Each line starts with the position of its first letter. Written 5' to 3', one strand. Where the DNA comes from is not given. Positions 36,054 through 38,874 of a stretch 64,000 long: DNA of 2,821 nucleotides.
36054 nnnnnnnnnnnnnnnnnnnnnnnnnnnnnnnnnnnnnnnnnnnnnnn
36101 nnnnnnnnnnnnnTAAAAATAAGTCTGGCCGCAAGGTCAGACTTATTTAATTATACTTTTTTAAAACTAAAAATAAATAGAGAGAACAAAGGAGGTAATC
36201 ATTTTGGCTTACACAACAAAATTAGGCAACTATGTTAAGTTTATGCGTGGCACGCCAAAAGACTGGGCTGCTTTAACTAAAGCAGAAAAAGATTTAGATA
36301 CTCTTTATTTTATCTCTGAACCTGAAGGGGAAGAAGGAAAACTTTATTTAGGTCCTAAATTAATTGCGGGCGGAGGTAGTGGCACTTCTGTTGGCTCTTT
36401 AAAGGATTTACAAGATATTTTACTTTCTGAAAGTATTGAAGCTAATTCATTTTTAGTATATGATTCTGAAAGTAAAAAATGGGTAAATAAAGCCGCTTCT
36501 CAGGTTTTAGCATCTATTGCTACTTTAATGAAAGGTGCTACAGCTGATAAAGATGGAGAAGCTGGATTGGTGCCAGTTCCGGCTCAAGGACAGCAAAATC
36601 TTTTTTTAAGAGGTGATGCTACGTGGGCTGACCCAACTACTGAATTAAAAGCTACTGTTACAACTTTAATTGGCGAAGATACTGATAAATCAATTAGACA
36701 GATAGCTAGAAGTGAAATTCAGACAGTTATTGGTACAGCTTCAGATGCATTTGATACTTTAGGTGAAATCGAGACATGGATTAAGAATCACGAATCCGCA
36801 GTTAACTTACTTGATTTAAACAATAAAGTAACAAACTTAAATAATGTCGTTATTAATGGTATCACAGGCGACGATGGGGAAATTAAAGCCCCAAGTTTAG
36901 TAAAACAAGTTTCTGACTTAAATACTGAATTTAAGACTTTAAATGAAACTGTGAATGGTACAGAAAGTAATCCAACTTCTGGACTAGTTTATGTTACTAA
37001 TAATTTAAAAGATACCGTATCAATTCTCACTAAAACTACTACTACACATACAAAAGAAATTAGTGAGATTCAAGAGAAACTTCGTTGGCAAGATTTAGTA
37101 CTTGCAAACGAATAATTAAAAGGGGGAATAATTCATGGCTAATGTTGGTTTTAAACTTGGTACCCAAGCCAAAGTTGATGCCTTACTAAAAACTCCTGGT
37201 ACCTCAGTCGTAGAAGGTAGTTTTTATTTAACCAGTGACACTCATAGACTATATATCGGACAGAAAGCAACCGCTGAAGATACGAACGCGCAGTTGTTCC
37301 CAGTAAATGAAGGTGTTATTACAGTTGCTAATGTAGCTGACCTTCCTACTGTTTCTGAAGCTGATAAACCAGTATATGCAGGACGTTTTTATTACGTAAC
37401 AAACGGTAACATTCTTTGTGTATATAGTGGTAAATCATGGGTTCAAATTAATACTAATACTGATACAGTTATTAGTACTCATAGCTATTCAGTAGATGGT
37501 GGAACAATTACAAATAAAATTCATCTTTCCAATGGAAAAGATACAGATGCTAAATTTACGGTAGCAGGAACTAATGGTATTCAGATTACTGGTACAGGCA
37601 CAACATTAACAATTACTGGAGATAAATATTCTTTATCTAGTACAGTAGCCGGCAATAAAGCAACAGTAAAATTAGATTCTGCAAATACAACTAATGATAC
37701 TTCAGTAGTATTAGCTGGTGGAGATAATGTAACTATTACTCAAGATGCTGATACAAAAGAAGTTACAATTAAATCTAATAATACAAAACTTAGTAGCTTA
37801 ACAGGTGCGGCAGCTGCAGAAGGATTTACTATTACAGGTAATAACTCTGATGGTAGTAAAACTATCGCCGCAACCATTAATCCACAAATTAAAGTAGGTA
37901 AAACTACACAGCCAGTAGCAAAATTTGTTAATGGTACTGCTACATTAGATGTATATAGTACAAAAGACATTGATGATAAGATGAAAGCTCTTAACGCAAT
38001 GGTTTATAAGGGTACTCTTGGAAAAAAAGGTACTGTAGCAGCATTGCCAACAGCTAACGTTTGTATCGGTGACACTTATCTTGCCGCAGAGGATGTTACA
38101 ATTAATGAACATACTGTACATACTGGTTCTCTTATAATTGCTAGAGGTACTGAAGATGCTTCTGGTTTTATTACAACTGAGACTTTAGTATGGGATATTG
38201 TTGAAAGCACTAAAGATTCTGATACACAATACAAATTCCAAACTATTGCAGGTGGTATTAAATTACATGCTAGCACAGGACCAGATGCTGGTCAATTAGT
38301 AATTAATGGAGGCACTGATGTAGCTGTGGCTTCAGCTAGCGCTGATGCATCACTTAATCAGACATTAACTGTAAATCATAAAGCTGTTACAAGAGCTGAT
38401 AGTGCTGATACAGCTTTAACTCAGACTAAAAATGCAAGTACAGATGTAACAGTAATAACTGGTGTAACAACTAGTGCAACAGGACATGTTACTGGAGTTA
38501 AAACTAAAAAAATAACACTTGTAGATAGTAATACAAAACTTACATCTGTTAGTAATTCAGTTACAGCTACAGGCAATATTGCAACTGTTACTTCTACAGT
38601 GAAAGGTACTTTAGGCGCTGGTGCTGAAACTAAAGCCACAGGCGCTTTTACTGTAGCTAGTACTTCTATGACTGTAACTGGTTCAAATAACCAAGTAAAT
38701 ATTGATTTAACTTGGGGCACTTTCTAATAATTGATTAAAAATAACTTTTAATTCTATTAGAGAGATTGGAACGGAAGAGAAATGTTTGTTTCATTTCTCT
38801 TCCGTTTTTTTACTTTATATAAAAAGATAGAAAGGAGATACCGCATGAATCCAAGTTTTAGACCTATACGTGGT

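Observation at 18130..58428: Hyper-expanded host-recognition apparatus: about 40 kb and at least 12 tail, fibre and RBP genes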

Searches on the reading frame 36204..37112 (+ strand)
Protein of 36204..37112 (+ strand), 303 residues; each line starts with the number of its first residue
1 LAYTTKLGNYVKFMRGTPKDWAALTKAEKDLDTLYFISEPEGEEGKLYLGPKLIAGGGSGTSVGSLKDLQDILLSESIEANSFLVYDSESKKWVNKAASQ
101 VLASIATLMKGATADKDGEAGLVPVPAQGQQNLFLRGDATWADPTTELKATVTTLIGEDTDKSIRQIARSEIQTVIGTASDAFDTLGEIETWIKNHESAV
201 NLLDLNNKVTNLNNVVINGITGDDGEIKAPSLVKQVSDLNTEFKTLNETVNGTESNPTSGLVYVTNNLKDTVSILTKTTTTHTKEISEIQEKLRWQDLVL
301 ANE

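Call 3: search_protein_families(library=phrogs, proteins=[window:36204-37112:+], max_evalue=0.01)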
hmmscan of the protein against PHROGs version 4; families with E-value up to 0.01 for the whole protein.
window:36204-37112:+ (303 aa): 2 families
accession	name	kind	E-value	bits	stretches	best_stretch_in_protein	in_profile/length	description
phrog_4302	-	unknown function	1.1e-06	28.7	1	73-151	183-260/499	-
phrog_13853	-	unknown function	0.0054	17.7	0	59-97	22-59/151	-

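Call 5: search_protein_families(library=pfam, proteins=[window:36204-37112:+], max_evalue=0.01)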
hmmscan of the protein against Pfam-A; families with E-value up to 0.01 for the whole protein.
window:36204-37112:+ (303 aa): 0 families

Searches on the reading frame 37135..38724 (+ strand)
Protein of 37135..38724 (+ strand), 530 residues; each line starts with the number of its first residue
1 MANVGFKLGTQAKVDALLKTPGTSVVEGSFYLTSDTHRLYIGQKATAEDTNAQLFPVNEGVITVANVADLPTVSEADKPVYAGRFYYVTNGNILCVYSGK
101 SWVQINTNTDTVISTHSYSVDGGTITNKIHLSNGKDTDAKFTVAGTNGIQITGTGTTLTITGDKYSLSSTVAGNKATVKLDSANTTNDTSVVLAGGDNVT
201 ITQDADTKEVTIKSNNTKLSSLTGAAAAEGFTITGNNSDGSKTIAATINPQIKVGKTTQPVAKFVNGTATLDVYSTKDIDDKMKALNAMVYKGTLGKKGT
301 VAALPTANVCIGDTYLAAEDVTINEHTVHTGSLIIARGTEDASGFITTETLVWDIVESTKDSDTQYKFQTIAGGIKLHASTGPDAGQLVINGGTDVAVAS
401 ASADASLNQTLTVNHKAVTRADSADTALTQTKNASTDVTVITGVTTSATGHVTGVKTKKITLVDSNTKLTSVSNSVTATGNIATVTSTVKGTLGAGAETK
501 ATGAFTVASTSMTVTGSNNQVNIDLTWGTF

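Call 3: search_protein_families(library=phrogs, proteins=[window:37135-38724:+], max_evalue=0.01)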
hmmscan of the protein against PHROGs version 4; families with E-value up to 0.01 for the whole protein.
window:37135-38724:+ (530 aa): 0 families

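Call 5: search_protein_families(library=pfam, proteins=[window:37135-38724:+], max_evalue=0.01)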
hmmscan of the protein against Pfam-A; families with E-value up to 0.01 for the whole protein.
window:37135-38724:+ (530 aa): 0 families

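Call 56: search_solved_structures(query=A2, max_evalue=1, show_alignments=2)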
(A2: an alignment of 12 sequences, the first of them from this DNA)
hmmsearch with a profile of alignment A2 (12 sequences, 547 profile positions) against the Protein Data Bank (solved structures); distinct sequences matched with E-value up to 1: 0.

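Call 57: search_protein_families(library=pfam, alignment_id=A2, max_evalue=0.1)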
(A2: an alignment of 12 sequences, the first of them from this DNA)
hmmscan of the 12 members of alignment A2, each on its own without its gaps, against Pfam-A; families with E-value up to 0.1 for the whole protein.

A. member 1, seq(530 aa): 0 families

B. families by the number of members that match (of 12 scanned): 6 families
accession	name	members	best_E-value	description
PF03952.21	Enolase_N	1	0.024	Enolase, N-terminal domain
PF10983.13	DUF2793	1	0.033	Protein of unknown function (DUF2793)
PF21270.2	SOGP_4th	1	0.045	Glycoside phosphorylase C-terminal domain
PF13473.12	Cupredoxin_1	1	0.06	Cupredoxin-like domain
PF04568.17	IATP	1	0.08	Mitochondrial ATPase inhibitor, IATP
PF17529.7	DUF5450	1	0.1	Family of unknown function (DUF5450)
